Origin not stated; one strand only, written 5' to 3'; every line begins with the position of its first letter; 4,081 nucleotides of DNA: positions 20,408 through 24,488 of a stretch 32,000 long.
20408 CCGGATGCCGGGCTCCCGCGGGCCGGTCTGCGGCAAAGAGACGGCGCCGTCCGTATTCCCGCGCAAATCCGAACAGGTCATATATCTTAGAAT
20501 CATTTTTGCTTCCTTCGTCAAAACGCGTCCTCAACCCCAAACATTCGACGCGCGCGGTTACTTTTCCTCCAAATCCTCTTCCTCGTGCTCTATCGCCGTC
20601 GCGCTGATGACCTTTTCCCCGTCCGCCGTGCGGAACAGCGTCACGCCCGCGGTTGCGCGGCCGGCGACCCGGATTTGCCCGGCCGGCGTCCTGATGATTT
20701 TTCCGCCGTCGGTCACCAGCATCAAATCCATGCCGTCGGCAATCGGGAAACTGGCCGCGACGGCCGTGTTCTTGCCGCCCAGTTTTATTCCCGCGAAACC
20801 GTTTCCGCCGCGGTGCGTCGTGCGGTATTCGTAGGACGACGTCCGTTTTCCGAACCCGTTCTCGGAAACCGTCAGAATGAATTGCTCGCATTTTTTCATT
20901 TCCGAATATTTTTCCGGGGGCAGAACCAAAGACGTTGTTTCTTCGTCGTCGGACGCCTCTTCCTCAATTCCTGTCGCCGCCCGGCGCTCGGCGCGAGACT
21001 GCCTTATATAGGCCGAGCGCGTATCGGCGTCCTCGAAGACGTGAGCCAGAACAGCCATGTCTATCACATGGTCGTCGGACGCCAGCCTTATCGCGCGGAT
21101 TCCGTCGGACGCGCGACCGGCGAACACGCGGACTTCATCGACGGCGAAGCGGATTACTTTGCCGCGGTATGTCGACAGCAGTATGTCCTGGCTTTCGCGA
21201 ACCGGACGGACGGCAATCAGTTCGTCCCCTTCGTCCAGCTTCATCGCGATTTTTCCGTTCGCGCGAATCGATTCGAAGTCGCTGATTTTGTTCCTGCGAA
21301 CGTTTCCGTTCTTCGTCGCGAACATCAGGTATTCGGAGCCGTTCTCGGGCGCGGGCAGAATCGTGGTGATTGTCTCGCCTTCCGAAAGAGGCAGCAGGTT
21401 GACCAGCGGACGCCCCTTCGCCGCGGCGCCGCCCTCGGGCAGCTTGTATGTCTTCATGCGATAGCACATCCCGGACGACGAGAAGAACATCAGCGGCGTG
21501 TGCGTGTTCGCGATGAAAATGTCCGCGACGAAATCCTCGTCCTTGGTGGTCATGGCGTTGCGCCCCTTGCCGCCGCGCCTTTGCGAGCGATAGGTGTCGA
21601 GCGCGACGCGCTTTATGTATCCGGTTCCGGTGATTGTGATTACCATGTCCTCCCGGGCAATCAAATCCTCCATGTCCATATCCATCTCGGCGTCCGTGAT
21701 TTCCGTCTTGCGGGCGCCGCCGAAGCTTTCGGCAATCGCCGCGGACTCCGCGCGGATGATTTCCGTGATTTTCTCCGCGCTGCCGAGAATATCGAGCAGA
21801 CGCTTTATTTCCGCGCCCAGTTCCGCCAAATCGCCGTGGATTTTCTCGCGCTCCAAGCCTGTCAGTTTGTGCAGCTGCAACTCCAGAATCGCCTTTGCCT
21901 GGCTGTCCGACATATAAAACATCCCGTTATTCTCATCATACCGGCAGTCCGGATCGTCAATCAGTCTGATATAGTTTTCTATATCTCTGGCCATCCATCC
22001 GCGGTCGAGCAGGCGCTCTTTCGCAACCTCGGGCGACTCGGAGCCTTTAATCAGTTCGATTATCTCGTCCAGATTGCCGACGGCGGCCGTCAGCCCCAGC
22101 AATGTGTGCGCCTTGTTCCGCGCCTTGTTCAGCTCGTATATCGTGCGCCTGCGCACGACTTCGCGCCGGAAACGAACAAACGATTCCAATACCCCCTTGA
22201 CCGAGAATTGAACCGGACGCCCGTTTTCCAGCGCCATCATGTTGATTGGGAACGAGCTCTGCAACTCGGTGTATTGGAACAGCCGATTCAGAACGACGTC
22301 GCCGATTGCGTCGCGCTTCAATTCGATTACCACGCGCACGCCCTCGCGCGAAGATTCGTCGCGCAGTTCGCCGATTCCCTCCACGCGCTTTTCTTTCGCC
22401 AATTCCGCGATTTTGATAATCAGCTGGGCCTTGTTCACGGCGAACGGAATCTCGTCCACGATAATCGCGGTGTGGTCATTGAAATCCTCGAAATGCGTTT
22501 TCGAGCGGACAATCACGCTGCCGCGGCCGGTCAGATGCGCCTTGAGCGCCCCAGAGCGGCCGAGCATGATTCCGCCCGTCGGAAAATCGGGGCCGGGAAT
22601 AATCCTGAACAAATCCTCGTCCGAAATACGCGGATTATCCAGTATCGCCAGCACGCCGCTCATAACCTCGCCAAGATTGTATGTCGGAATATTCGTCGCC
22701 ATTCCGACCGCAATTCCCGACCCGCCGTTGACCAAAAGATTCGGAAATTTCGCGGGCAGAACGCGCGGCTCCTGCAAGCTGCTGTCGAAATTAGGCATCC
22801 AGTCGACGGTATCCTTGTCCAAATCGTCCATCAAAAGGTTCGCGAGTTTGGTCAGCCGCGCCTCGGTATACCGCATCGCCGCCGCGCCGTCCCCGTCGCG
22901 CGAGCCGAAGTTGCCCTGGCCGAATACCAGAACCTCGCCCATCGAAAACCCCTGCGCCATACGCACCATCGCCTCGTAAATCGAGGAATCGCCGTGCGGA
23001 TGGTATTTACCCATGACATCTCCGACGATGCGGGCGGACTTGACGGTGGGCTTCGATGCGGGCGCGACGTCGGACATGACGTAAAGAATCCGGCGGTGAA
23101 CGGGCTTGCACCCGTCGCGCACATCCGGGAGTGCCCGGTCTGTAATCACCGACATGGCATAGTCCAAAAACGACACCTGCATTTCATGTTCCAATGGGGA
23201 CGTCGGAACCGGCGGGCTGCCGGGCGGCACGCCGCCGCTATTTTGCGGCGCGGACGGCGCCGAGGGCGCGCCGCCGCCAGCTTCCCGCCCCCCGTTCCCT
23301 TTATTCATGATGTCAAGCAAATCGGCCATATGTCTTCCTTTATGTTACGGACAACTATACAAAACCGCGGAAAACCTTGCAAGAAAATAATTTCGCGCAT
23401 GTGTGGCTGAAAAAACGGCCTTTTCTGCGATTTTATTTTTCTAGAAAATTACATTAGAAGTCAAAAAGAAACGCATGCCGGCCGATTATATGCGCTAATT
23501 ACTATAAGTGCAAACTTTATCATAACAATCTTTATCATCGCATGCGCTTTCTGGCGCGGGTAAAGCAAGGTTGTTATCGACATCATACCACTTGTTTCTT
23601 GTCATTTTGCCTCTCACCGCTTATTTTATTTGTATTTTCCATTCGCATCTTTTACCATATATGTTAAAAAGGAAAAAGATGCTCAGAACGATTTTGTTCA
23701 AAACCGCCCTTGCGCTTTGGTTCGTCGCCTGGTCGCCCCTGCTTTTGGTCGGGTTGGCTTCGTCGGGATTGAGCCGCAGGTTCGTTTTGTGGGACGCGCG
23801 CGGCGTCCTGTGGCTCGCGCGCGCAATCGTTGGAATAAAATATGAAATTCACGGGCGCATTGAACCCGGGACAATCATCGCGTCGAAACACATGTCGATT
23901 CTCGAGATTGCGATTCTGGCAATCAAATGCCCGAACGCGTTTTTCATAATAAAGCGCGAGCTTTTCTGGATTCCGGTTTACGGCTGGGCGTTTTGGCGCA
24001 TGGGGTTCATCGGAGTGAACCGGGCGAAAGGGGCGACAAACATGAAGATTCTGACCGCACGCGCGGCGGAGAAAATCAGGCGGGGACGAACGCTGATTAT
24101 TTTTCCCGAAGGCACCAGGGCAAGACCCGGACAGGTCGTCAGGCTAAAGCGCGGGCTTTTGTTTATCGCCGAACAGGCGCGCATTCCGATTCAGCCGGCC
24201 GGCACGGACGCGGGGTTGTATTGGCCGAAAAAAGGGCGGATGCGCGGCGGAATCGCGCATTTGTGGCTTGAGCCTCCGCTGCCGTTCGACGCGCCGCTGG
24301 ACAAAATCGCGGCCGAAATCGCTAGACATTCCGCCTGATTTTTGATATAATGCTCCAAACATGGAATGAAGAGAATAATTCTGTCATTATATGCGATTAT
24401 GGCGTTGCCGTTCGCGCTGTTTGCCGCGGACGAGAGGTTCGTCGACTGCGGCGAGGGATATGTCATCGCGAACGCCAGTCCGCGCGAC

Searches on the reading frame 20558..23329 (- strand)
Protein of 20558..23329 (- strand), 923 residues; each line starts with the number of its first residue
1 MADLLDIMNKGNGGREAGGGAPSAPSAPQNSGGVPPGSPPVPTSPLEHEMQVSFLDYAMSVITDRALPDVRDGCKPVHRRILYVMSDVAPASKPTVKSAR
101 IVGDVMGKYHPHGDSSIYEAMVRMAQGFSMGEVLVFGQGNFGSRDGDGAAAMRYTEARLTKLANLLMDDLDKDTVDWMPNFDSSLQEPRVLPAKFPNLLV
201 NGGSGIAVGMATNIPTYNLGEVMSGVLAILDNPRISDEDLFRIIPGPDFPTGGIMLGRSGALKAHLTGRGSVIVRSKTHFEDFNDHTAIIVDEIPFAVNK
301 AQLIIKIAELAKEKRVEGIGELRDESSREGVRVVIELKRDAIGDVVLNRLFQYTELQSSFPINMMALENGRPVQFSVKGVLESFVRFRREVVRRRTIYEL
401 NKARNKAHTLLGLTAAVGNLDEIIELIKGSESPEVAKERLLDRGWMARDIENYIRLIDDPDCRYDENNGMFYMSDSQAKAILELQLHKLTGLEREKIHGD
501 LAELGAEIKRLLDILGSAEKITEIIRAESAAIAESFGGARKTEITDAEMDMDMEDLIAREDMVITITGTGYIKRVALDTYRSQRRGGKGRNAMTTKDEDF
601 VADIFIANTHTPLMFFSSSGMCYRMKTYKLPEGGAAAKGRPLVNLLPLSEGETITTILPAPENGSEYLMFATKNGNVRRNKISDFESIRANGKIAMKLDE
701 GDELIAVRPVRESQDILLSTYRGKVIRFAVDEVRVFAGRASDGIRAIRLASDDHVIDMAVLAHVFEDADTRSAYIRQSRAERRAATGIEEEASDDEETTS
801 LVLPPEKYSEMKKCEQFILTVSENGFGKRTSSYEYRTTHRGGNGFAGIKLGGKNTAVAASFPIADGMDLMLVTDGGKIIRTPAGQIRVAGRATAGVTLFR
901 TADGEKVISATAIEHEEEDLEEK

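Call 11: search_protein_families(library=pfam, proteins=[window:20558-23329:-], max_evalue=0.01)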
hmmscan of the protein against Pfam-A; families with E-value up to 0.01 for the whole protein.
window:20558-23329:- (923 aa): 2 families
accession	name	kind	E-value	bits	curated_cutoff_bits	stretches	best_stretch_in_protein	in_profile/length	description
PF00521.26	DNA_topoisoIV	-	2.8e-147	491.5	31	1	65-528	1-430/432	DNA gyrase/topoisomerase IV, subunit A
PF03989.18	DNA_gyraseA_C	-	1.7e-68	226.3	27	6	561-608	1-48/48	DNA gyrase C-terminal domain, beta-propeller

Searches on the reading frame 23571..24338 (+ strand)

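Call 12: search_protein_families(library=pfam, proteins=[window:23571-24338:+], max_evalue=0.01)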
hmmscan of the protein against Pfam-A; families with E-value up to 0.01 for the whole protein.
window:23571-24338:+ (255 aa): 1 family
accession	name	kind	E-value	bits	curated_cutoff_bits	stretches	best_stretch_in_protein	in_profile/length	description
PF01553.26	Acyltransferase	-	2.6e-22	79.5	23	1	99-210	14-129/132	Acyltransferase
